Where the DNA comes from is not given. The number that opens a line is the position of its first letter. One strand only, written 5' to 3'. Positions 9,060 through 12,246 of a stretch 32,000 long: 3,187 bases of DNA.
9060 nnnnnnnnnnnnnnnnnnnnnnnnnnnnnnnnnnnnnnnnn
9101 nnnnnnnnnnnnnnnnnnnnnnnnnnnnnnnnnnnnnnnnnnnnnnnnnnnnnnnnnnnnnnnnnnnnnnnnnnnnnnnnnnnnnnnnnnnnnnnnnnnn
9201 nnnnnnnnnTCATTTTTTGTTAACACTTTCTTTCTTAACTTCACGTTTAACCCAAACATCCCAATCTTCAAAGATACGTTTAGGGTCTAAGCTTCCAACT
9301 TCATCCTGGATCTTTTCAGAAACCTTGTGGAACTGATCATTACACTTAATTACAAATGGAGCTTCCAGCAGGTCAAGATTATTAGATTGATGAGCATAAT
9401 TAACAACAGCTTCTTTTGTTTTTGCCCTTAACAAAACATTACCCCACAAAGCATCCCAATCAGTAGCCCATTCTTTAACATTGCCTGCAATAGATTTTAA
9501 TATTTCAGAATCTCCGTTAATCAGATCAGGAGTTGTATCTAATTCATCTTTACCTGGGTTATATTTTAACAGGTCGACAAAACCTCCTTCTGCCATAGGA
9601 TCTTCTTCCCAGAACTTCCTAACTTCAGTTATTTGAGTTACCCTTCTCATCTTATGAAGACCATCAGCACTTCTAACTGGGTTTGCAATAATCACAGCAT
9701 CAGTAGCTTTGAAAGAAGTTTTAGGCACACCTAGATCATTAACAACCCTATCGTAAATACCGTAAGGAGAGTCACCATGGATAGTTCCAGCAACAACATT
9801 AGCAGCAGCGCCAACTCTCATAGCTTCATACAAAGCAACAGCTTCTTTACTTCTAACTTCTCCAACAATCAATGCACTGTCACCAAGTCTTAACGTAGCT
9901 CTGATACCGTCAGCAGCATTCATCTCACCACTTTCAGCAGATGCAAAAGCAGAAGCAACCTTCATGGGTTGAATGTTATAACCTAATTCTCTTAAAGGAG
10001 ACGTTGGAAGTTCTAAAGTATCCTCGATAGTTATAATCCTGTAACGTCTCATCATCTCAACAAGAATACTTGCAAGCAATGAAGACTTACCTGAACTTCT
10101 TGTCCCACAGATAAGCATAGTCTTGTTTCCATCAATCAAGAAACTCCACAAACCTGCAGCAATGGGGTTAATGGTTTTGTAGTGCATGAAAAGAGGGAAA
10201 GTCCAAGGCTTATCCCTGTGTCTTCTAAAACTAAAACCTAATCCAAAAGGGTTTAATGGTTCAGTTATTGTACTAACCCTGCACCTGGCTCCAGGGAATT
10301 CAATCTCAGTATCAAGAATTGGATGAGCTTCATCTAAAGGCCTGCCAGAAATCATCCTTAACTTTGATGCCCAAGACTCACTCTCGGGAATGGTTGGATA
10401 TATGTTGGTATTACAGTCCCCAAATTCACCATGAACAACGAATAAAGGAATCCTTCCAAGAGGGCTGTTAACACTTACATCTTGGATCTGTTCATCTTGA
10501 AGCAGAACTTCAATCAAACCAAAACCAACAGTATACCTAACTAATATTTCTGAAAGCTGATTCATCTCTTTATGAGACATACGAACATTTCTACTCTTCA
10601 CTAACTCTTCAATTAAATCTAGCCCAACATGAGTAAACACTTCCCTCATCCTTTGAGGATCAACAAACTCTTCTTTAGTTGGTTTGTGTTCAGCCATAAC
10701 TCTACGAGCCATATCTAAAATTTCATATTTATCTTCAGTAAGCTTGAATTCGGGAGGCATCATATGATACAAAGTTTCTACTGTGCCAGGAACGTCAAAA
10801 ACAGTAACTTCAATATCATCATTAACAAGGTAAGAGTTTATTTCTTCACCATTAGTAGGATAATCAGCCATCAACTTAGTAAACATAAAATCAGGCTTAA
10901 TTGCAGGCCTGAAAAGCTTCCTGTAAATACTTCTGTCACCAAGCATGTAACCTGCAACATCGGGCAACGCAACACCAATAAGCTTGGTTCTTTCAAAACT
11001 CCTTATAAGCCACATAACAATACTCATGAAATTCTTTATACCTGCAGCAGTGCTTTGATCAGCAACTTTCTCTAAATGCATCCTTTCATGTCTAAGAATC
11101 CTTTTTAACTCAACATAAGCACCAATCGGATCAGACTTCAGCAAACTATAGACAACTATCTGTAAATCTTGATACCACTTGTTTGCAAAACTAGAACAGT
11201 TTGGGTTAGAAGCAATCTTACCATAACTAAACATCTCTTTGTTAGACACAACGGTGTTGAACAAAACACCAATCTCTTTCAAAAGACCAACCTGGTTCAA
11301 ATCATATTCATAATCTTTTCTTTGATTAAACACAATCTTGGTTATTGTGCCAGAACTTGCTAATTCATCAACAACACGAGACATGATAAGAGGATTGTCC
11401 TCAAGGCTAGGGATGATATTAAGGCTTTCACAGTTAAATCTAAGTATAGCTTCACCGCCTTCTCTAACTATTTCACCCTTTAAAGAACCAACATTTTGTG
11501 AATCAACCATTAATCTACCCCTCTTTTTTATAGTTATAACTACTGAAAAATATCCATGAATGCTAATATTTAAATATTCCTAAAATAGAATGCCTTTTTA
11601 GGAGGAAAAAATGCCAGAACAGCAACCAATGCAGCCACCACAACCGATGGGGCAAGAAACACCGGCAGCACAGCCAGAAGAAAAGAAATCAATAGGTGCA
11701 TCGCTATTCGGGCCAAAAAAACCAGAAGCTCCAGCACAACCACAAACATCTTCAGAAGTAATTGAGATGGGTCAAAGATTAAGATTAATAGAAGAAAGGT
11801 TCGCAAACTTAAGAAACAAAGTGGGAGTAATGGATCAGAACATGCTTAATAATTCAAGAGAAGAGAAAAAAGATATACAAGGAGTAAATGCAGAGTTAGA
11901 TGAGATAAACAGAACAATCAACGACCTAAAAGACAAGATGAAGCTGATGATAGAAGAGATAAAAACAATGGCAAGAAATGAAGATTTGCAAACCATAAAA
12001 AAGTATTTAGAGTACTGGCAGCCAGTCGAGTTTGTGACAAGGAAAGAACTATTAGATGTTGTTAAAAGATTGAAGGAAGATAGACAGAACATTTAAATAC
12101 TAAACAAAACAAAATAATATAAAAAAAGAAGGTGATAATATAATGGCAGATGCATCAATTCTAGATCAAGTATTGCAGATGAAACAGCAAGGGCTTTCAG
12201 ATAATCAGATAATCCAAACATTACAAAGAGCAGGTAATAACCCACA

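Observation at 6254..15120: A ~9 kb envelope supercluster: a secretion ATPase and platform with no pilin or archaellin, flanked by unassigned coiled-coil and membrane families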

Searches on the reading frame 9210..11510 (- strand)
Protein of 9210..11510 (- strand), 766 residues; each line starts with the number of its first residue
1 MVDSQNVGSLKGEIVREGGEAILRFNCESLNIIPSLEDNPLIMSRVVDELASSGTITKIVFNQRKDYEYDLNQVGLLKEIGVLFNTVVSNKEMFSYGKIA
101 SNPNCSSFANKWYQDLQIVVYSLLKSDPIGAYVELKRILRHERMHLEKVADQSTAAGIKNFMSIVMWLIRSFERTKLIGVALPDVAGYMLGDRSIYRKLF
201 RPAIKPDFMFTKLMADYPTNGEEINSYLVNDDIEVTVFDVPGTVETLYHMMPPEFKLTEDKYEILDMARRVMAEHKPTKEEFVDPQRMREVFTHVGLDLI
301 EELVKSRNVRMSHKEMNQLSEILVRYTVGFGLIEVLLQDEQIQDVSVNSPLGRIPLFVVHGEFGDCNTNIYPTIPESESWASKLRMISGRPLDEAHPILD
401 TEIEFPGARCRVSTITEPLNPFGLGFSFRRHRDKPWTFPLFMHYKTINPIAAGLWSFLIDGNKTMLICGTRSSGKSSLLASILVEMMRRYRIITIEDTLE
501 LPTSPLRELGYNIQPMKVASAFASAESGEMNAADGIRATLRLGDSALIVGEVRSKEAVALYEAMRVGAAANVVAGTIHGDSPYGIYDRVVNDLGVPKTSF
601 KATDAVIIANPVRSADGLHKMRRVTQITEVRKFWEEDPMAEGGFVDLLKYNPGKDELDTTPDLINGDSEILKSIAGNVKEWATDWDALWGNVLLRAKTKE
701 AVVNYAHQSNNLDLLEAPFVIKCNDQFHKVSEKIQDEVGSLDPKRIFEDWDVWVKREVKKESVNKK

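Call 5: search_protein_families(library=pfam, proteins=[window:9210-11510:-], max_evalue=0.1)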
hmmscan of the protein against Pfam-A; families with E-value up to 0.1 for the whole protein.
window:9210-11510:- (766 aa): 2 families
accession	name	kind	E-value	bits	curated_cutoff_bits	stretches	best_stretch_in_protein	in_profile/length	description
PF00437.27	T2SSE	-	1.1e-14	54.3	24.9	1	456-610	136-275/370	Type II/IV secretion system protein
PF20720.3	nSTAND3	-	0.037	14.2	27.2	1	460-498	15-54/155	Novel STAND NTPase 3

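Call 6: search_protein_families(library=ncbifam, proteins=[window:9210-11510:-], max_evalue=0.1)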
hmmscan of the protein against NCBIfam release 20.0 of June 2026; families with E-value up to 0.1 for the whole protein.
window:9210-11510:- (766 aa): 18 families
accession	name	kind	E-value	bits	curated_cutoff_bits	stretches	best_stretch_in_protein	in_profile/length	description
NF058587.1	archaellum_moto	equivalog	4.8e-36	124.6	550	1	227-657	34-458/527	archaellum flagellar ATPase motor FlaI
TIGR03819.1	heli_sec_ATPase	hypoth_equivalog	5.7e-30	104.6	373.15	1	304-589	26-297/340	TadA family conjugal transfer-associated ATPase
TIGR02782.1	TrbB_P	equivalog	1.3e-14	54.2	304.55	1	386-633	63-296/303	P-type conjugative transfer ATPase TrbB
TIGR02788.1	VirB11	equivalog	1.2e-13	50.8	249.95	1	459-591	141-264/308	P-type DNA transfer ATPase VirB11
NF053672.1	bindosome_BasE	exception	1.3e-12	47.3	1000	1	328-607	136-407/512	bindosome assembly system ATPase subunit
NF041000.1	ATPase_ComGA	equivalog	2.1e-11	43.3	300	1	464-608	130-260/267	competence type IV pilus ATPase ComGA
NF010475.0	PRK13900.1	equivalog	1.2e-10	41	389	1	461-584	159-274/333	type IV secretion system ATPase VirB11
NF010425.0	PRK13851.1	equivalog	6.6e-10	38.4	461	1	459-632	159-323/344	type IV secretion system protein VirB11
NF010469.0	PRK13894.1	subfamily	1.1e-08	34.8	508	1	388-631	78-308/320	conjugal transfer ATPase TrbB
TIGR02525.1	plasmid_TraJ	equivalog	2.9e-07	29.8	368.3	1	454-592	141-272/372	plasmid transfer ATPase TraJ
TIGR01420.1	pilT_fam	subfamily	5.9e-07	29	319.1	1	465-591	125-241/343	PilT/PilU family type 4a pilus ATPase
NF010407.0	PRK13833.1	subfamily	6.9e-07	29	499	1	393-635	78-305/323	conjugal transfer protein TrbB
TIGR02533.1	type_II_gspE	equivalog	2.5e-05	23.1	630.25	1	464-599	245-365/486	type II secretion system ATPase GspE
NF053534.1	T4PilAsmATPsTfpB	equivalog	6.2e-05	21.6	850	1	462-609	336-468/584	type IV pilus assembly ATPase TfpB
TIGR02524.1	dot_icm_DotB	equivalog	8.4e-05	21.9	463.3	1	465-568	137-238/358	Dot/Icm type IV secretion system ATPase DotB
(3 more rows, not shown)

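Call 10: find_encoding_contigs(protein=window:9210-11510:-, flank=10000, max_places=6)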
Protein window:9210-11510:- (766 aa): 1 contig read that carries it; 1 place shown.
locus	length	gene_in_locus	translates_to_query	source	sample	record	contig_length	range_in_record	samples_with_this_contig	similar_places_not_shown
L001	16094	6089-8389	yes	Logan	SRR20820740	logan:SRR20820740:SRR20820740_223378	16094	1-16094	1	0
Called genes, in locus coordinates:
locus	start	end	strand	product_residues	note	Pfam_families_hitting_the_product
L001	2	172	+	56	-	?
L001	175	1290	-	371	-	PF01702:TGT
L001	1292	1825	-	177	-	PF00583:Acetyltransf_1, PF13673:Acetyltransf_10, PF13508:Acetyltransf_7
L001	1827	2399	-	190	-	PF01997:Translin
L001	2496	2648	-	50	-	-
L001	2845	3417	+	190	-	-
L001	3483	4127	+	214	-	-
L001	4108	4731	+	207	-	-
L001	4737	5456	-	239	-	-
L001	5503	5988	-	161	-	-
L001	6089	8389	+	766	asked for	PF00437:T2SSE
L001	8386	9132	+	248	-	PF00459:Inositol_P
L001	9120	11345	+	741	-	-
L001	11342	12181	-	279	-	-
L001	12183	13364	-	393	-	-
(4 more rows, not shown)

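Call 40: search_solved_structures(query=window:9210-11510:-, max_evalue=0.001, show_alignments=2)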
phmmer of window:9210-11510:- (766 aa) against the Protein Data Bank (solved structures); distinct sequences matched with E-value up to 0.001: 13.
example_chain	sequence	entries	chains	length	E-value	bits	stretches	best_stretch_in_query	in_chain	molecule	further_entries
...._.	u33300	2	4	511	6e-27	97.4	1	291-655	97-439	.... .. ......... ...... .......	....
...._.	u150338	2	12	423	8e-22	80.4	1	298-631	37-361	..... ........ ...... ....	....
8rjf_A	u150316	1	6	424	8.1e-22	80.4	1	298-631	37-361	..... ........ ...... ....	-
9e24_A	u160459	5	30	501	1.4e-21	79.7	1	298-631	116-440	CpaF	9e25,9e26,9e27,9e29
4ii7_A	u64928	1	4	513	5e-18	67.9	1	324-630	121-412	FlaI ATPase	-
4ihq_A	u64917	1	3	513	3.4e-17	65.1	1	324-630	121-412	FlaI ATPase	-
2eyu_A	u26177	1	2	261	3.5e-06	28.7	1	465-591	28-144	twitching motility protein PilT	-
6bge_A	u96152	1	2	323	5.4e-06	28.1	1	462-591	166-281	VirB11-like protein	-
1g6o_A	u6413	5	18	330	5.7e-06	28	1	462-591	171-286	CAG-ALPHA | virB11 homolog | Cag-alfa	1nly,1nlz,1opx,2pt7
2gsz_A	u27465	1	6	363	7.5e-06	27.6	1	465-591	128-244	twitching motility protein PilT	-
2ewv_A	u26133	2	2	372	8e-06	27.5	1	465-591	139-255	twitching motility protein PilT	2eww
4pht_A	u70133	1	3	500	0.00066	21.2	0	441-597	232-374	General secretory pathway protein E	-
3jvu_A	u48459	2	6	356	0.00068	21.2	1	464-592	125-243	Twitching mobility protein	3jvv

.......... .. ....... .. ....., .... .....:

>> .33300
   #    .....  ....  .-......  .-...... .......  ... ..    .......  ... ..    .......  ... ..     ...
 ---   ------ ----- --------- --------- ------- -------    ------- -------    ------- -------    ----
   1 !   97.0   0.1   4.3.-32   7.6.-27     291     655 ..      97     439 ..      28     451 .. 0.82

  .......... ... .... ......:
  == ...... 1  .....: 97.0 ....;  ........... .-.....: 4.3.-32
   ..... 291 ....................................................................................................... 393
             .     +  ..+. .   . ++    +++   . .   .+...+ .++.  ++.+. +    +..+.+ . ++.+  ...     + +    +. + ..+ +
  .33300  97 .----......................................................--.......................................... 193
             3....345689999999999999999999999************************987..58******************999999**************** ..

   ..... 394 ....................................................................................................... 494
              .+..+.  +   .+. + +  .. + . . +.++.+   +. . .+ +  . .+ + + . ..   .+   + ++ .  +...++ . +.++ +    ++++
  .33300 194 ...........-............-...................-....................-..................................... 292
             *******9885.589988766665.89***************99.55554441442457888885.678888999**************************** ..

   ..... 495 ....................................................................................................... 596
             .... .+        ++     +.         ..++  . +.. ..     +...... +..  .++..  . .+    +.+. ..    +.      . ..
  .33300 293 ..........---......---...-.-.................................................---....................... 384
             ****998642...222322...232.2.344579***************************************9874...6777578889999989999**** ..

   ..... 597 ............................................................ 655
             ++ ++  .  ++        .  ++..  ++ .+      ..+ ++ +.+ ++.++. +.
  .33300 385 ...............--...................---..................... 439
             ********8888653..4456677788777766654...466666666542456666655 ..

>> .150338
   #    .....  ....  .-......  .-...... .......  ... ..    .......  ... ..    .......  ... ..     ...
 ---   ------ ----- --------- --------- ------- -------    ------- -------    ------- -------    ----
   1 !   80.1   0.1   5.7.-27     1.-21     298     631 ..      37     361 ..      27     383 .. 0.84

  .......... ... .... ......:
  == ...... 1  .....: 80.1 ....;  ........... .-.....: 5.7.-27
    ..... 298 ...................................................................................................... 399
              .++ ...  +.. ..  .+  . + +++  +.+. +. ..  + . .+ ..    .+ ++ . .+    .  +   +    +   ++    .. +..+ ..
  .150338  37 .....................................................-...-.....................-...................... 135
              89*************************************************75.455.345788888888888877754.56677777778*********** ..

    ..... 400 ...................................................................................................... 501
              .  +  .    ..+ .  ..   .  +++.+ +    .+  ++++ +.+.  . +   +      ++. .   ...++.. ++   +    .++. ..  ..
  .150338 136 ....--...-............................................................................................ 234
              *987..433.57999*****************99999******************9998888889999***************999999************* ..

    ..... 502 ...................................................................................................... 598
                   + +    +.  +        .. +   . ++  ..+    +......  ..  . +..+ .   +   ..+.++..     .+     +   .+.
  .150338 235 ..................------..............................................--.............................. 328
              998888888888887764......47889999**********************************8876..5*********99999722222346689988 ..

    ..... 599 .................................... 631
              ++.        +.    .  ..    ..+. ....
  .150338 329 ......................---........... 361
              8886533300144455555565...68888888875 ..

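Call 74: search_protein_families(library=pfam, proteins=[P0241], max_evalue=0.01)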
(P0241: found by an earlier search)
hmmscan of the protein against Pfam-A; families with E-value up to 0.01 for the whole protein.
P0241 (165 aa): 0 families

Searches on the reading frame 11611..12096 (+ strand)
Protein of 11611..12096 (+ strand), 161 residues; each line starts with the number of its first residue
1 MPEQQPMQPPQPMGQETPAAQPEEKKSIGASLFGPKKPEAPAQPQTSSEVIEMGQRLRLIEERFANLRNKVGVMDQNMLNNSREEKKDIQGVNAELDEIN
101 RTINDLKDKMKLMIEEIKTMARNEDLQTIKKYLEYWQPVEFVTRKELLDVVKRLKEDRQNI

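Call 5: search_protein_families(library=pfam, proteins=[window:11611-12096:+], max_evalue=0.1)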
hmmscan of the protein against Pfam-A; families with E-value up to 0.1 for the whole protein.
window:11611-12096:+ (161 aa): 12 families
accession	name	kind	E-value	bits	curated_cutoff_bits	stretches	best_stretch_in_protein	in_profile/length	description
PF05531.17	NPV_P10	-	0.0032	18.4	29.8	1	57-111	6-59/75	Nucleopolyhedrovirus P10 protein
PF04136.21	COG3_N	-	0.0064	16.9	27.9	1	76-145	14-81/147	Conserved oligomeric Golgi complex subunit 3, N-terminal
PF11762.14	Arabinose_Iso_C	-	0.014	15.6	25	0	98-138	63-103/144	L-arabinose isomerase C-terminal domain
PF07889.17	DUF1664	-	0.015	15.8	34.6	0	83-134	62-111/124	Protein of unknown function (DUF1664)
PF18977.5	DUF5713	-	0.016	16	27.3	1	84-135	39-90/107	Family of unknown function (DUF5713)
PF24627.1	PUMA_CC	-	0.019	15.4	30.1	1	50-113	3-69/74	PUMA coiled-coil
PF04799.18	Fzo_mitofusin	-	0.019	14.9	27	1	57-121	96-156/161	fzo-like conserved region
PF07751.16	Abi_2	-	0.033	14.9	25.6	1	49-159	53-150/184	Abi-like protein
PF03961.19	FapA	-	0.034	14.2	31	1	26-125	133-234/272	Flagellar Assembly Protein A beta solenoid domain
PF15905.10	HMMR_N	-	0.07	13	30.1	1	48-157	185-291/330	Hyaluronan mediated motility receptor N-terminal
PF10241.14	KxDL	-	0.08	13.7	27.2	0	61-111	29-79/86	Uncharacterized conserved protein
PF24481.2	CT398_CC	-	0.08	13.2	27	1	74-121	68-115/180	CT398-like coiled coil hairpin domain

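Call 6: search_protein_families(library=ncbifam, proteins=[window:11611-12096:+], max_evalue=0.1)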
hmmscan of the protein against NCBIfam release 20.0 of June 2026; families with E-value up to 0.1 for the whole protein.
window:11611-12096:+ (161 aa): 8 families
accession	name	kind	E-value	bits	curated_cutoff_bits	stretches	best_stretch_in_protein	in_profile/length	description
NF038218.1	IcmG_DotF_IVB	equivalog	7.4e-06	25.8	200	1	11-134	85-199/266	type IVB secretion system protein IcmG/DotF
NF047515.1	SpiroCoCo_C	equivalog_domain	0.00037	19.7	125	1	47-125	127-204/313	SpiroCoCo family coiled-coil protein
NF038025.1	dapto_LiaX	exception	0.0023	16.7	350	1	83-132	82-131/512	daptomycin-sensing surface protein LiaX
TIGR01486.1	HAD-SF-IIB-MPGP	subfamily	0.0068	15.8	164.75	1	29-95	64-126/257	mannosyl-3-phosphoglycerate phosphatase family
TIGR02461.1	osmo_MPG_phos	equivalog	0.0095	16.1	244.35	1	29-96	63-134/227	mannosyl-3-phosphoglycerate phosphatase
NF045487.1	ASRP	equivalog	0.024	13.2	300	1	47-135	368-457/593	archaea-specific SMC-related protein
NF052504.1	sll1863_fam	domain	0.05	13.8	35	1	89-121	6-38/93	sll1863 family stress response protein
NF009644.1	PRK13169.1-5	equivalog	0.066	13.8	130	0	87-126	8-48/116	DNA replication initiation control protein YabA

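Call 74: search_protein_families(library=pfam, proteins=[P0241], max_evalue=0.01)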
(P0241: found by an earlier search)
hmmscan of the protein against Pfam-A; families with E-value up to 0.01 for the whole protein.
P0241 (165 aa): 0 families

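Call 84: search_protein_families(library=pfam, alignment_id=A4, max_evalue=0.1)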
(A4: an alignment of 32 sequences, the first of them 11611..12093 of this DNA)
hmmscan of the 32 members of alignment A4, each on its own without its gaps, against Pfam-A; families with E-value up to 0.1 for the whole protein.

A. member 1, window:11611-12093:+ (161 aa): 12 families
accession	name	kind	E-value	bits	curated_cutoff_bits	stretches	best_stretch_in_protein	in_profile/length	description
PF05531.17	NPV_P10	-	0.0032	18.4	29.8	1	57-111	6-59/75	Nucleopolyhedrovirus P10 protein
PF04136.21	COG3_N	-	0.0064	16.9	27.9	1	76-145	14-81/147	Conserved oligomeric Golgi complex subunit 3, N-terminal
PF11762.14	Arabinose_Iso_C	-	0.014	15.6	25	0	98-138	63-103/144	L-arabinose isomerase C-terminal domain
PF07889.17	DUF1664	-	0.015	15.8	34.6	0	83-134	62-111/124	Protein of unknown function (DUF1664)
PF18977.5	DUF5713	-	0.016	16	27.3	1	84-135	39-90/107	Family of unknown function (DUF5713)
PF24627.1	PUMA_CC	-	0.019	15.4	30.1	1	50-113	3-69/74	PUMA coiled-coil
PF04799.18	Fzo_mitofusin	-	0.019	14.9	27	1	57-121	96-156/161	fzo-like conserved region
PF07751.16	Abi_2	-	0.033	14.9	25.6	1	49-159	53-150/184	Abi-like protein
PF03961.19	FapA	-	0.034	14.2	31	1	26-125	133-234/272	Flagellar Assembly Protein A beta solenoid domain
PF15905.10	HMMR_N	-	0.07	13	30.1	1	48-157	185-291/330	Hyaluronan mediated motility receptor N-terminal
PF10241.14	KxDL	-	0.08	13.7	27.2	0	61-111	29-79/86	Uncharacterized conserved protein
PF24481.2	CT398_CC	-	0.08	13.2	27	1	74-121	68-115/180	CT398-like coiled coil hairpin domain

B. families by the number of members that match (of 32 scanned): 155 families (the first 25 are shown)
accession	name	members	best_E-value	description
PF07889.17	DUF1664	13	0.0017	Protein of unknown function (DUF1664)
PF06419.17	COG6_N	10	0.0022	Conserved oligomeric complex COG6, N-terminal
PF04513.17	Baculo_PEP_C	8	1.3e-05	Baculovirus polyhedron envelope protein, PEP, C terminus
PF15905.10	HMMR_N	8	0.0007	Hyaluronan mediated motility receptor N-terminal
PF03961.19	FapA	6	0.0044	Flagellar Assembly Protein A beta solenoid domain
PF20379.3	DUF6674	5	1.9e-06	Family of unknown function (DUF6674)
PF09177.16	STX6_10_61_N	4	1.8e-05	Syntaxin 6/10/61, N-terminal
PF07303.18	Occludin_ELL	4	0.0061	Occludin homology domain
PF06009.19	Laminin_II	4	0.0065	Laminin Domain II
PF20648.2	DUF6809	4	0.0068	Family of unknown function (DUF6809)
PF10241.14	KxDL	4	0.018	Uncharacterized conserved protein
PF02403.27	Seryl_tRNA_N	4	0.024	Seryl-tRNA synthetase N-terminal domain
PF06780.16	Erp_C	3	0.0022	Erp protein C-terminus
PF04108.17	ATG17_like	3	0.0026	Autophagy protein ATG17-like domain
PF14966.11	DNA_repr_REX1B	3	0.0052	DNA repair REX1-B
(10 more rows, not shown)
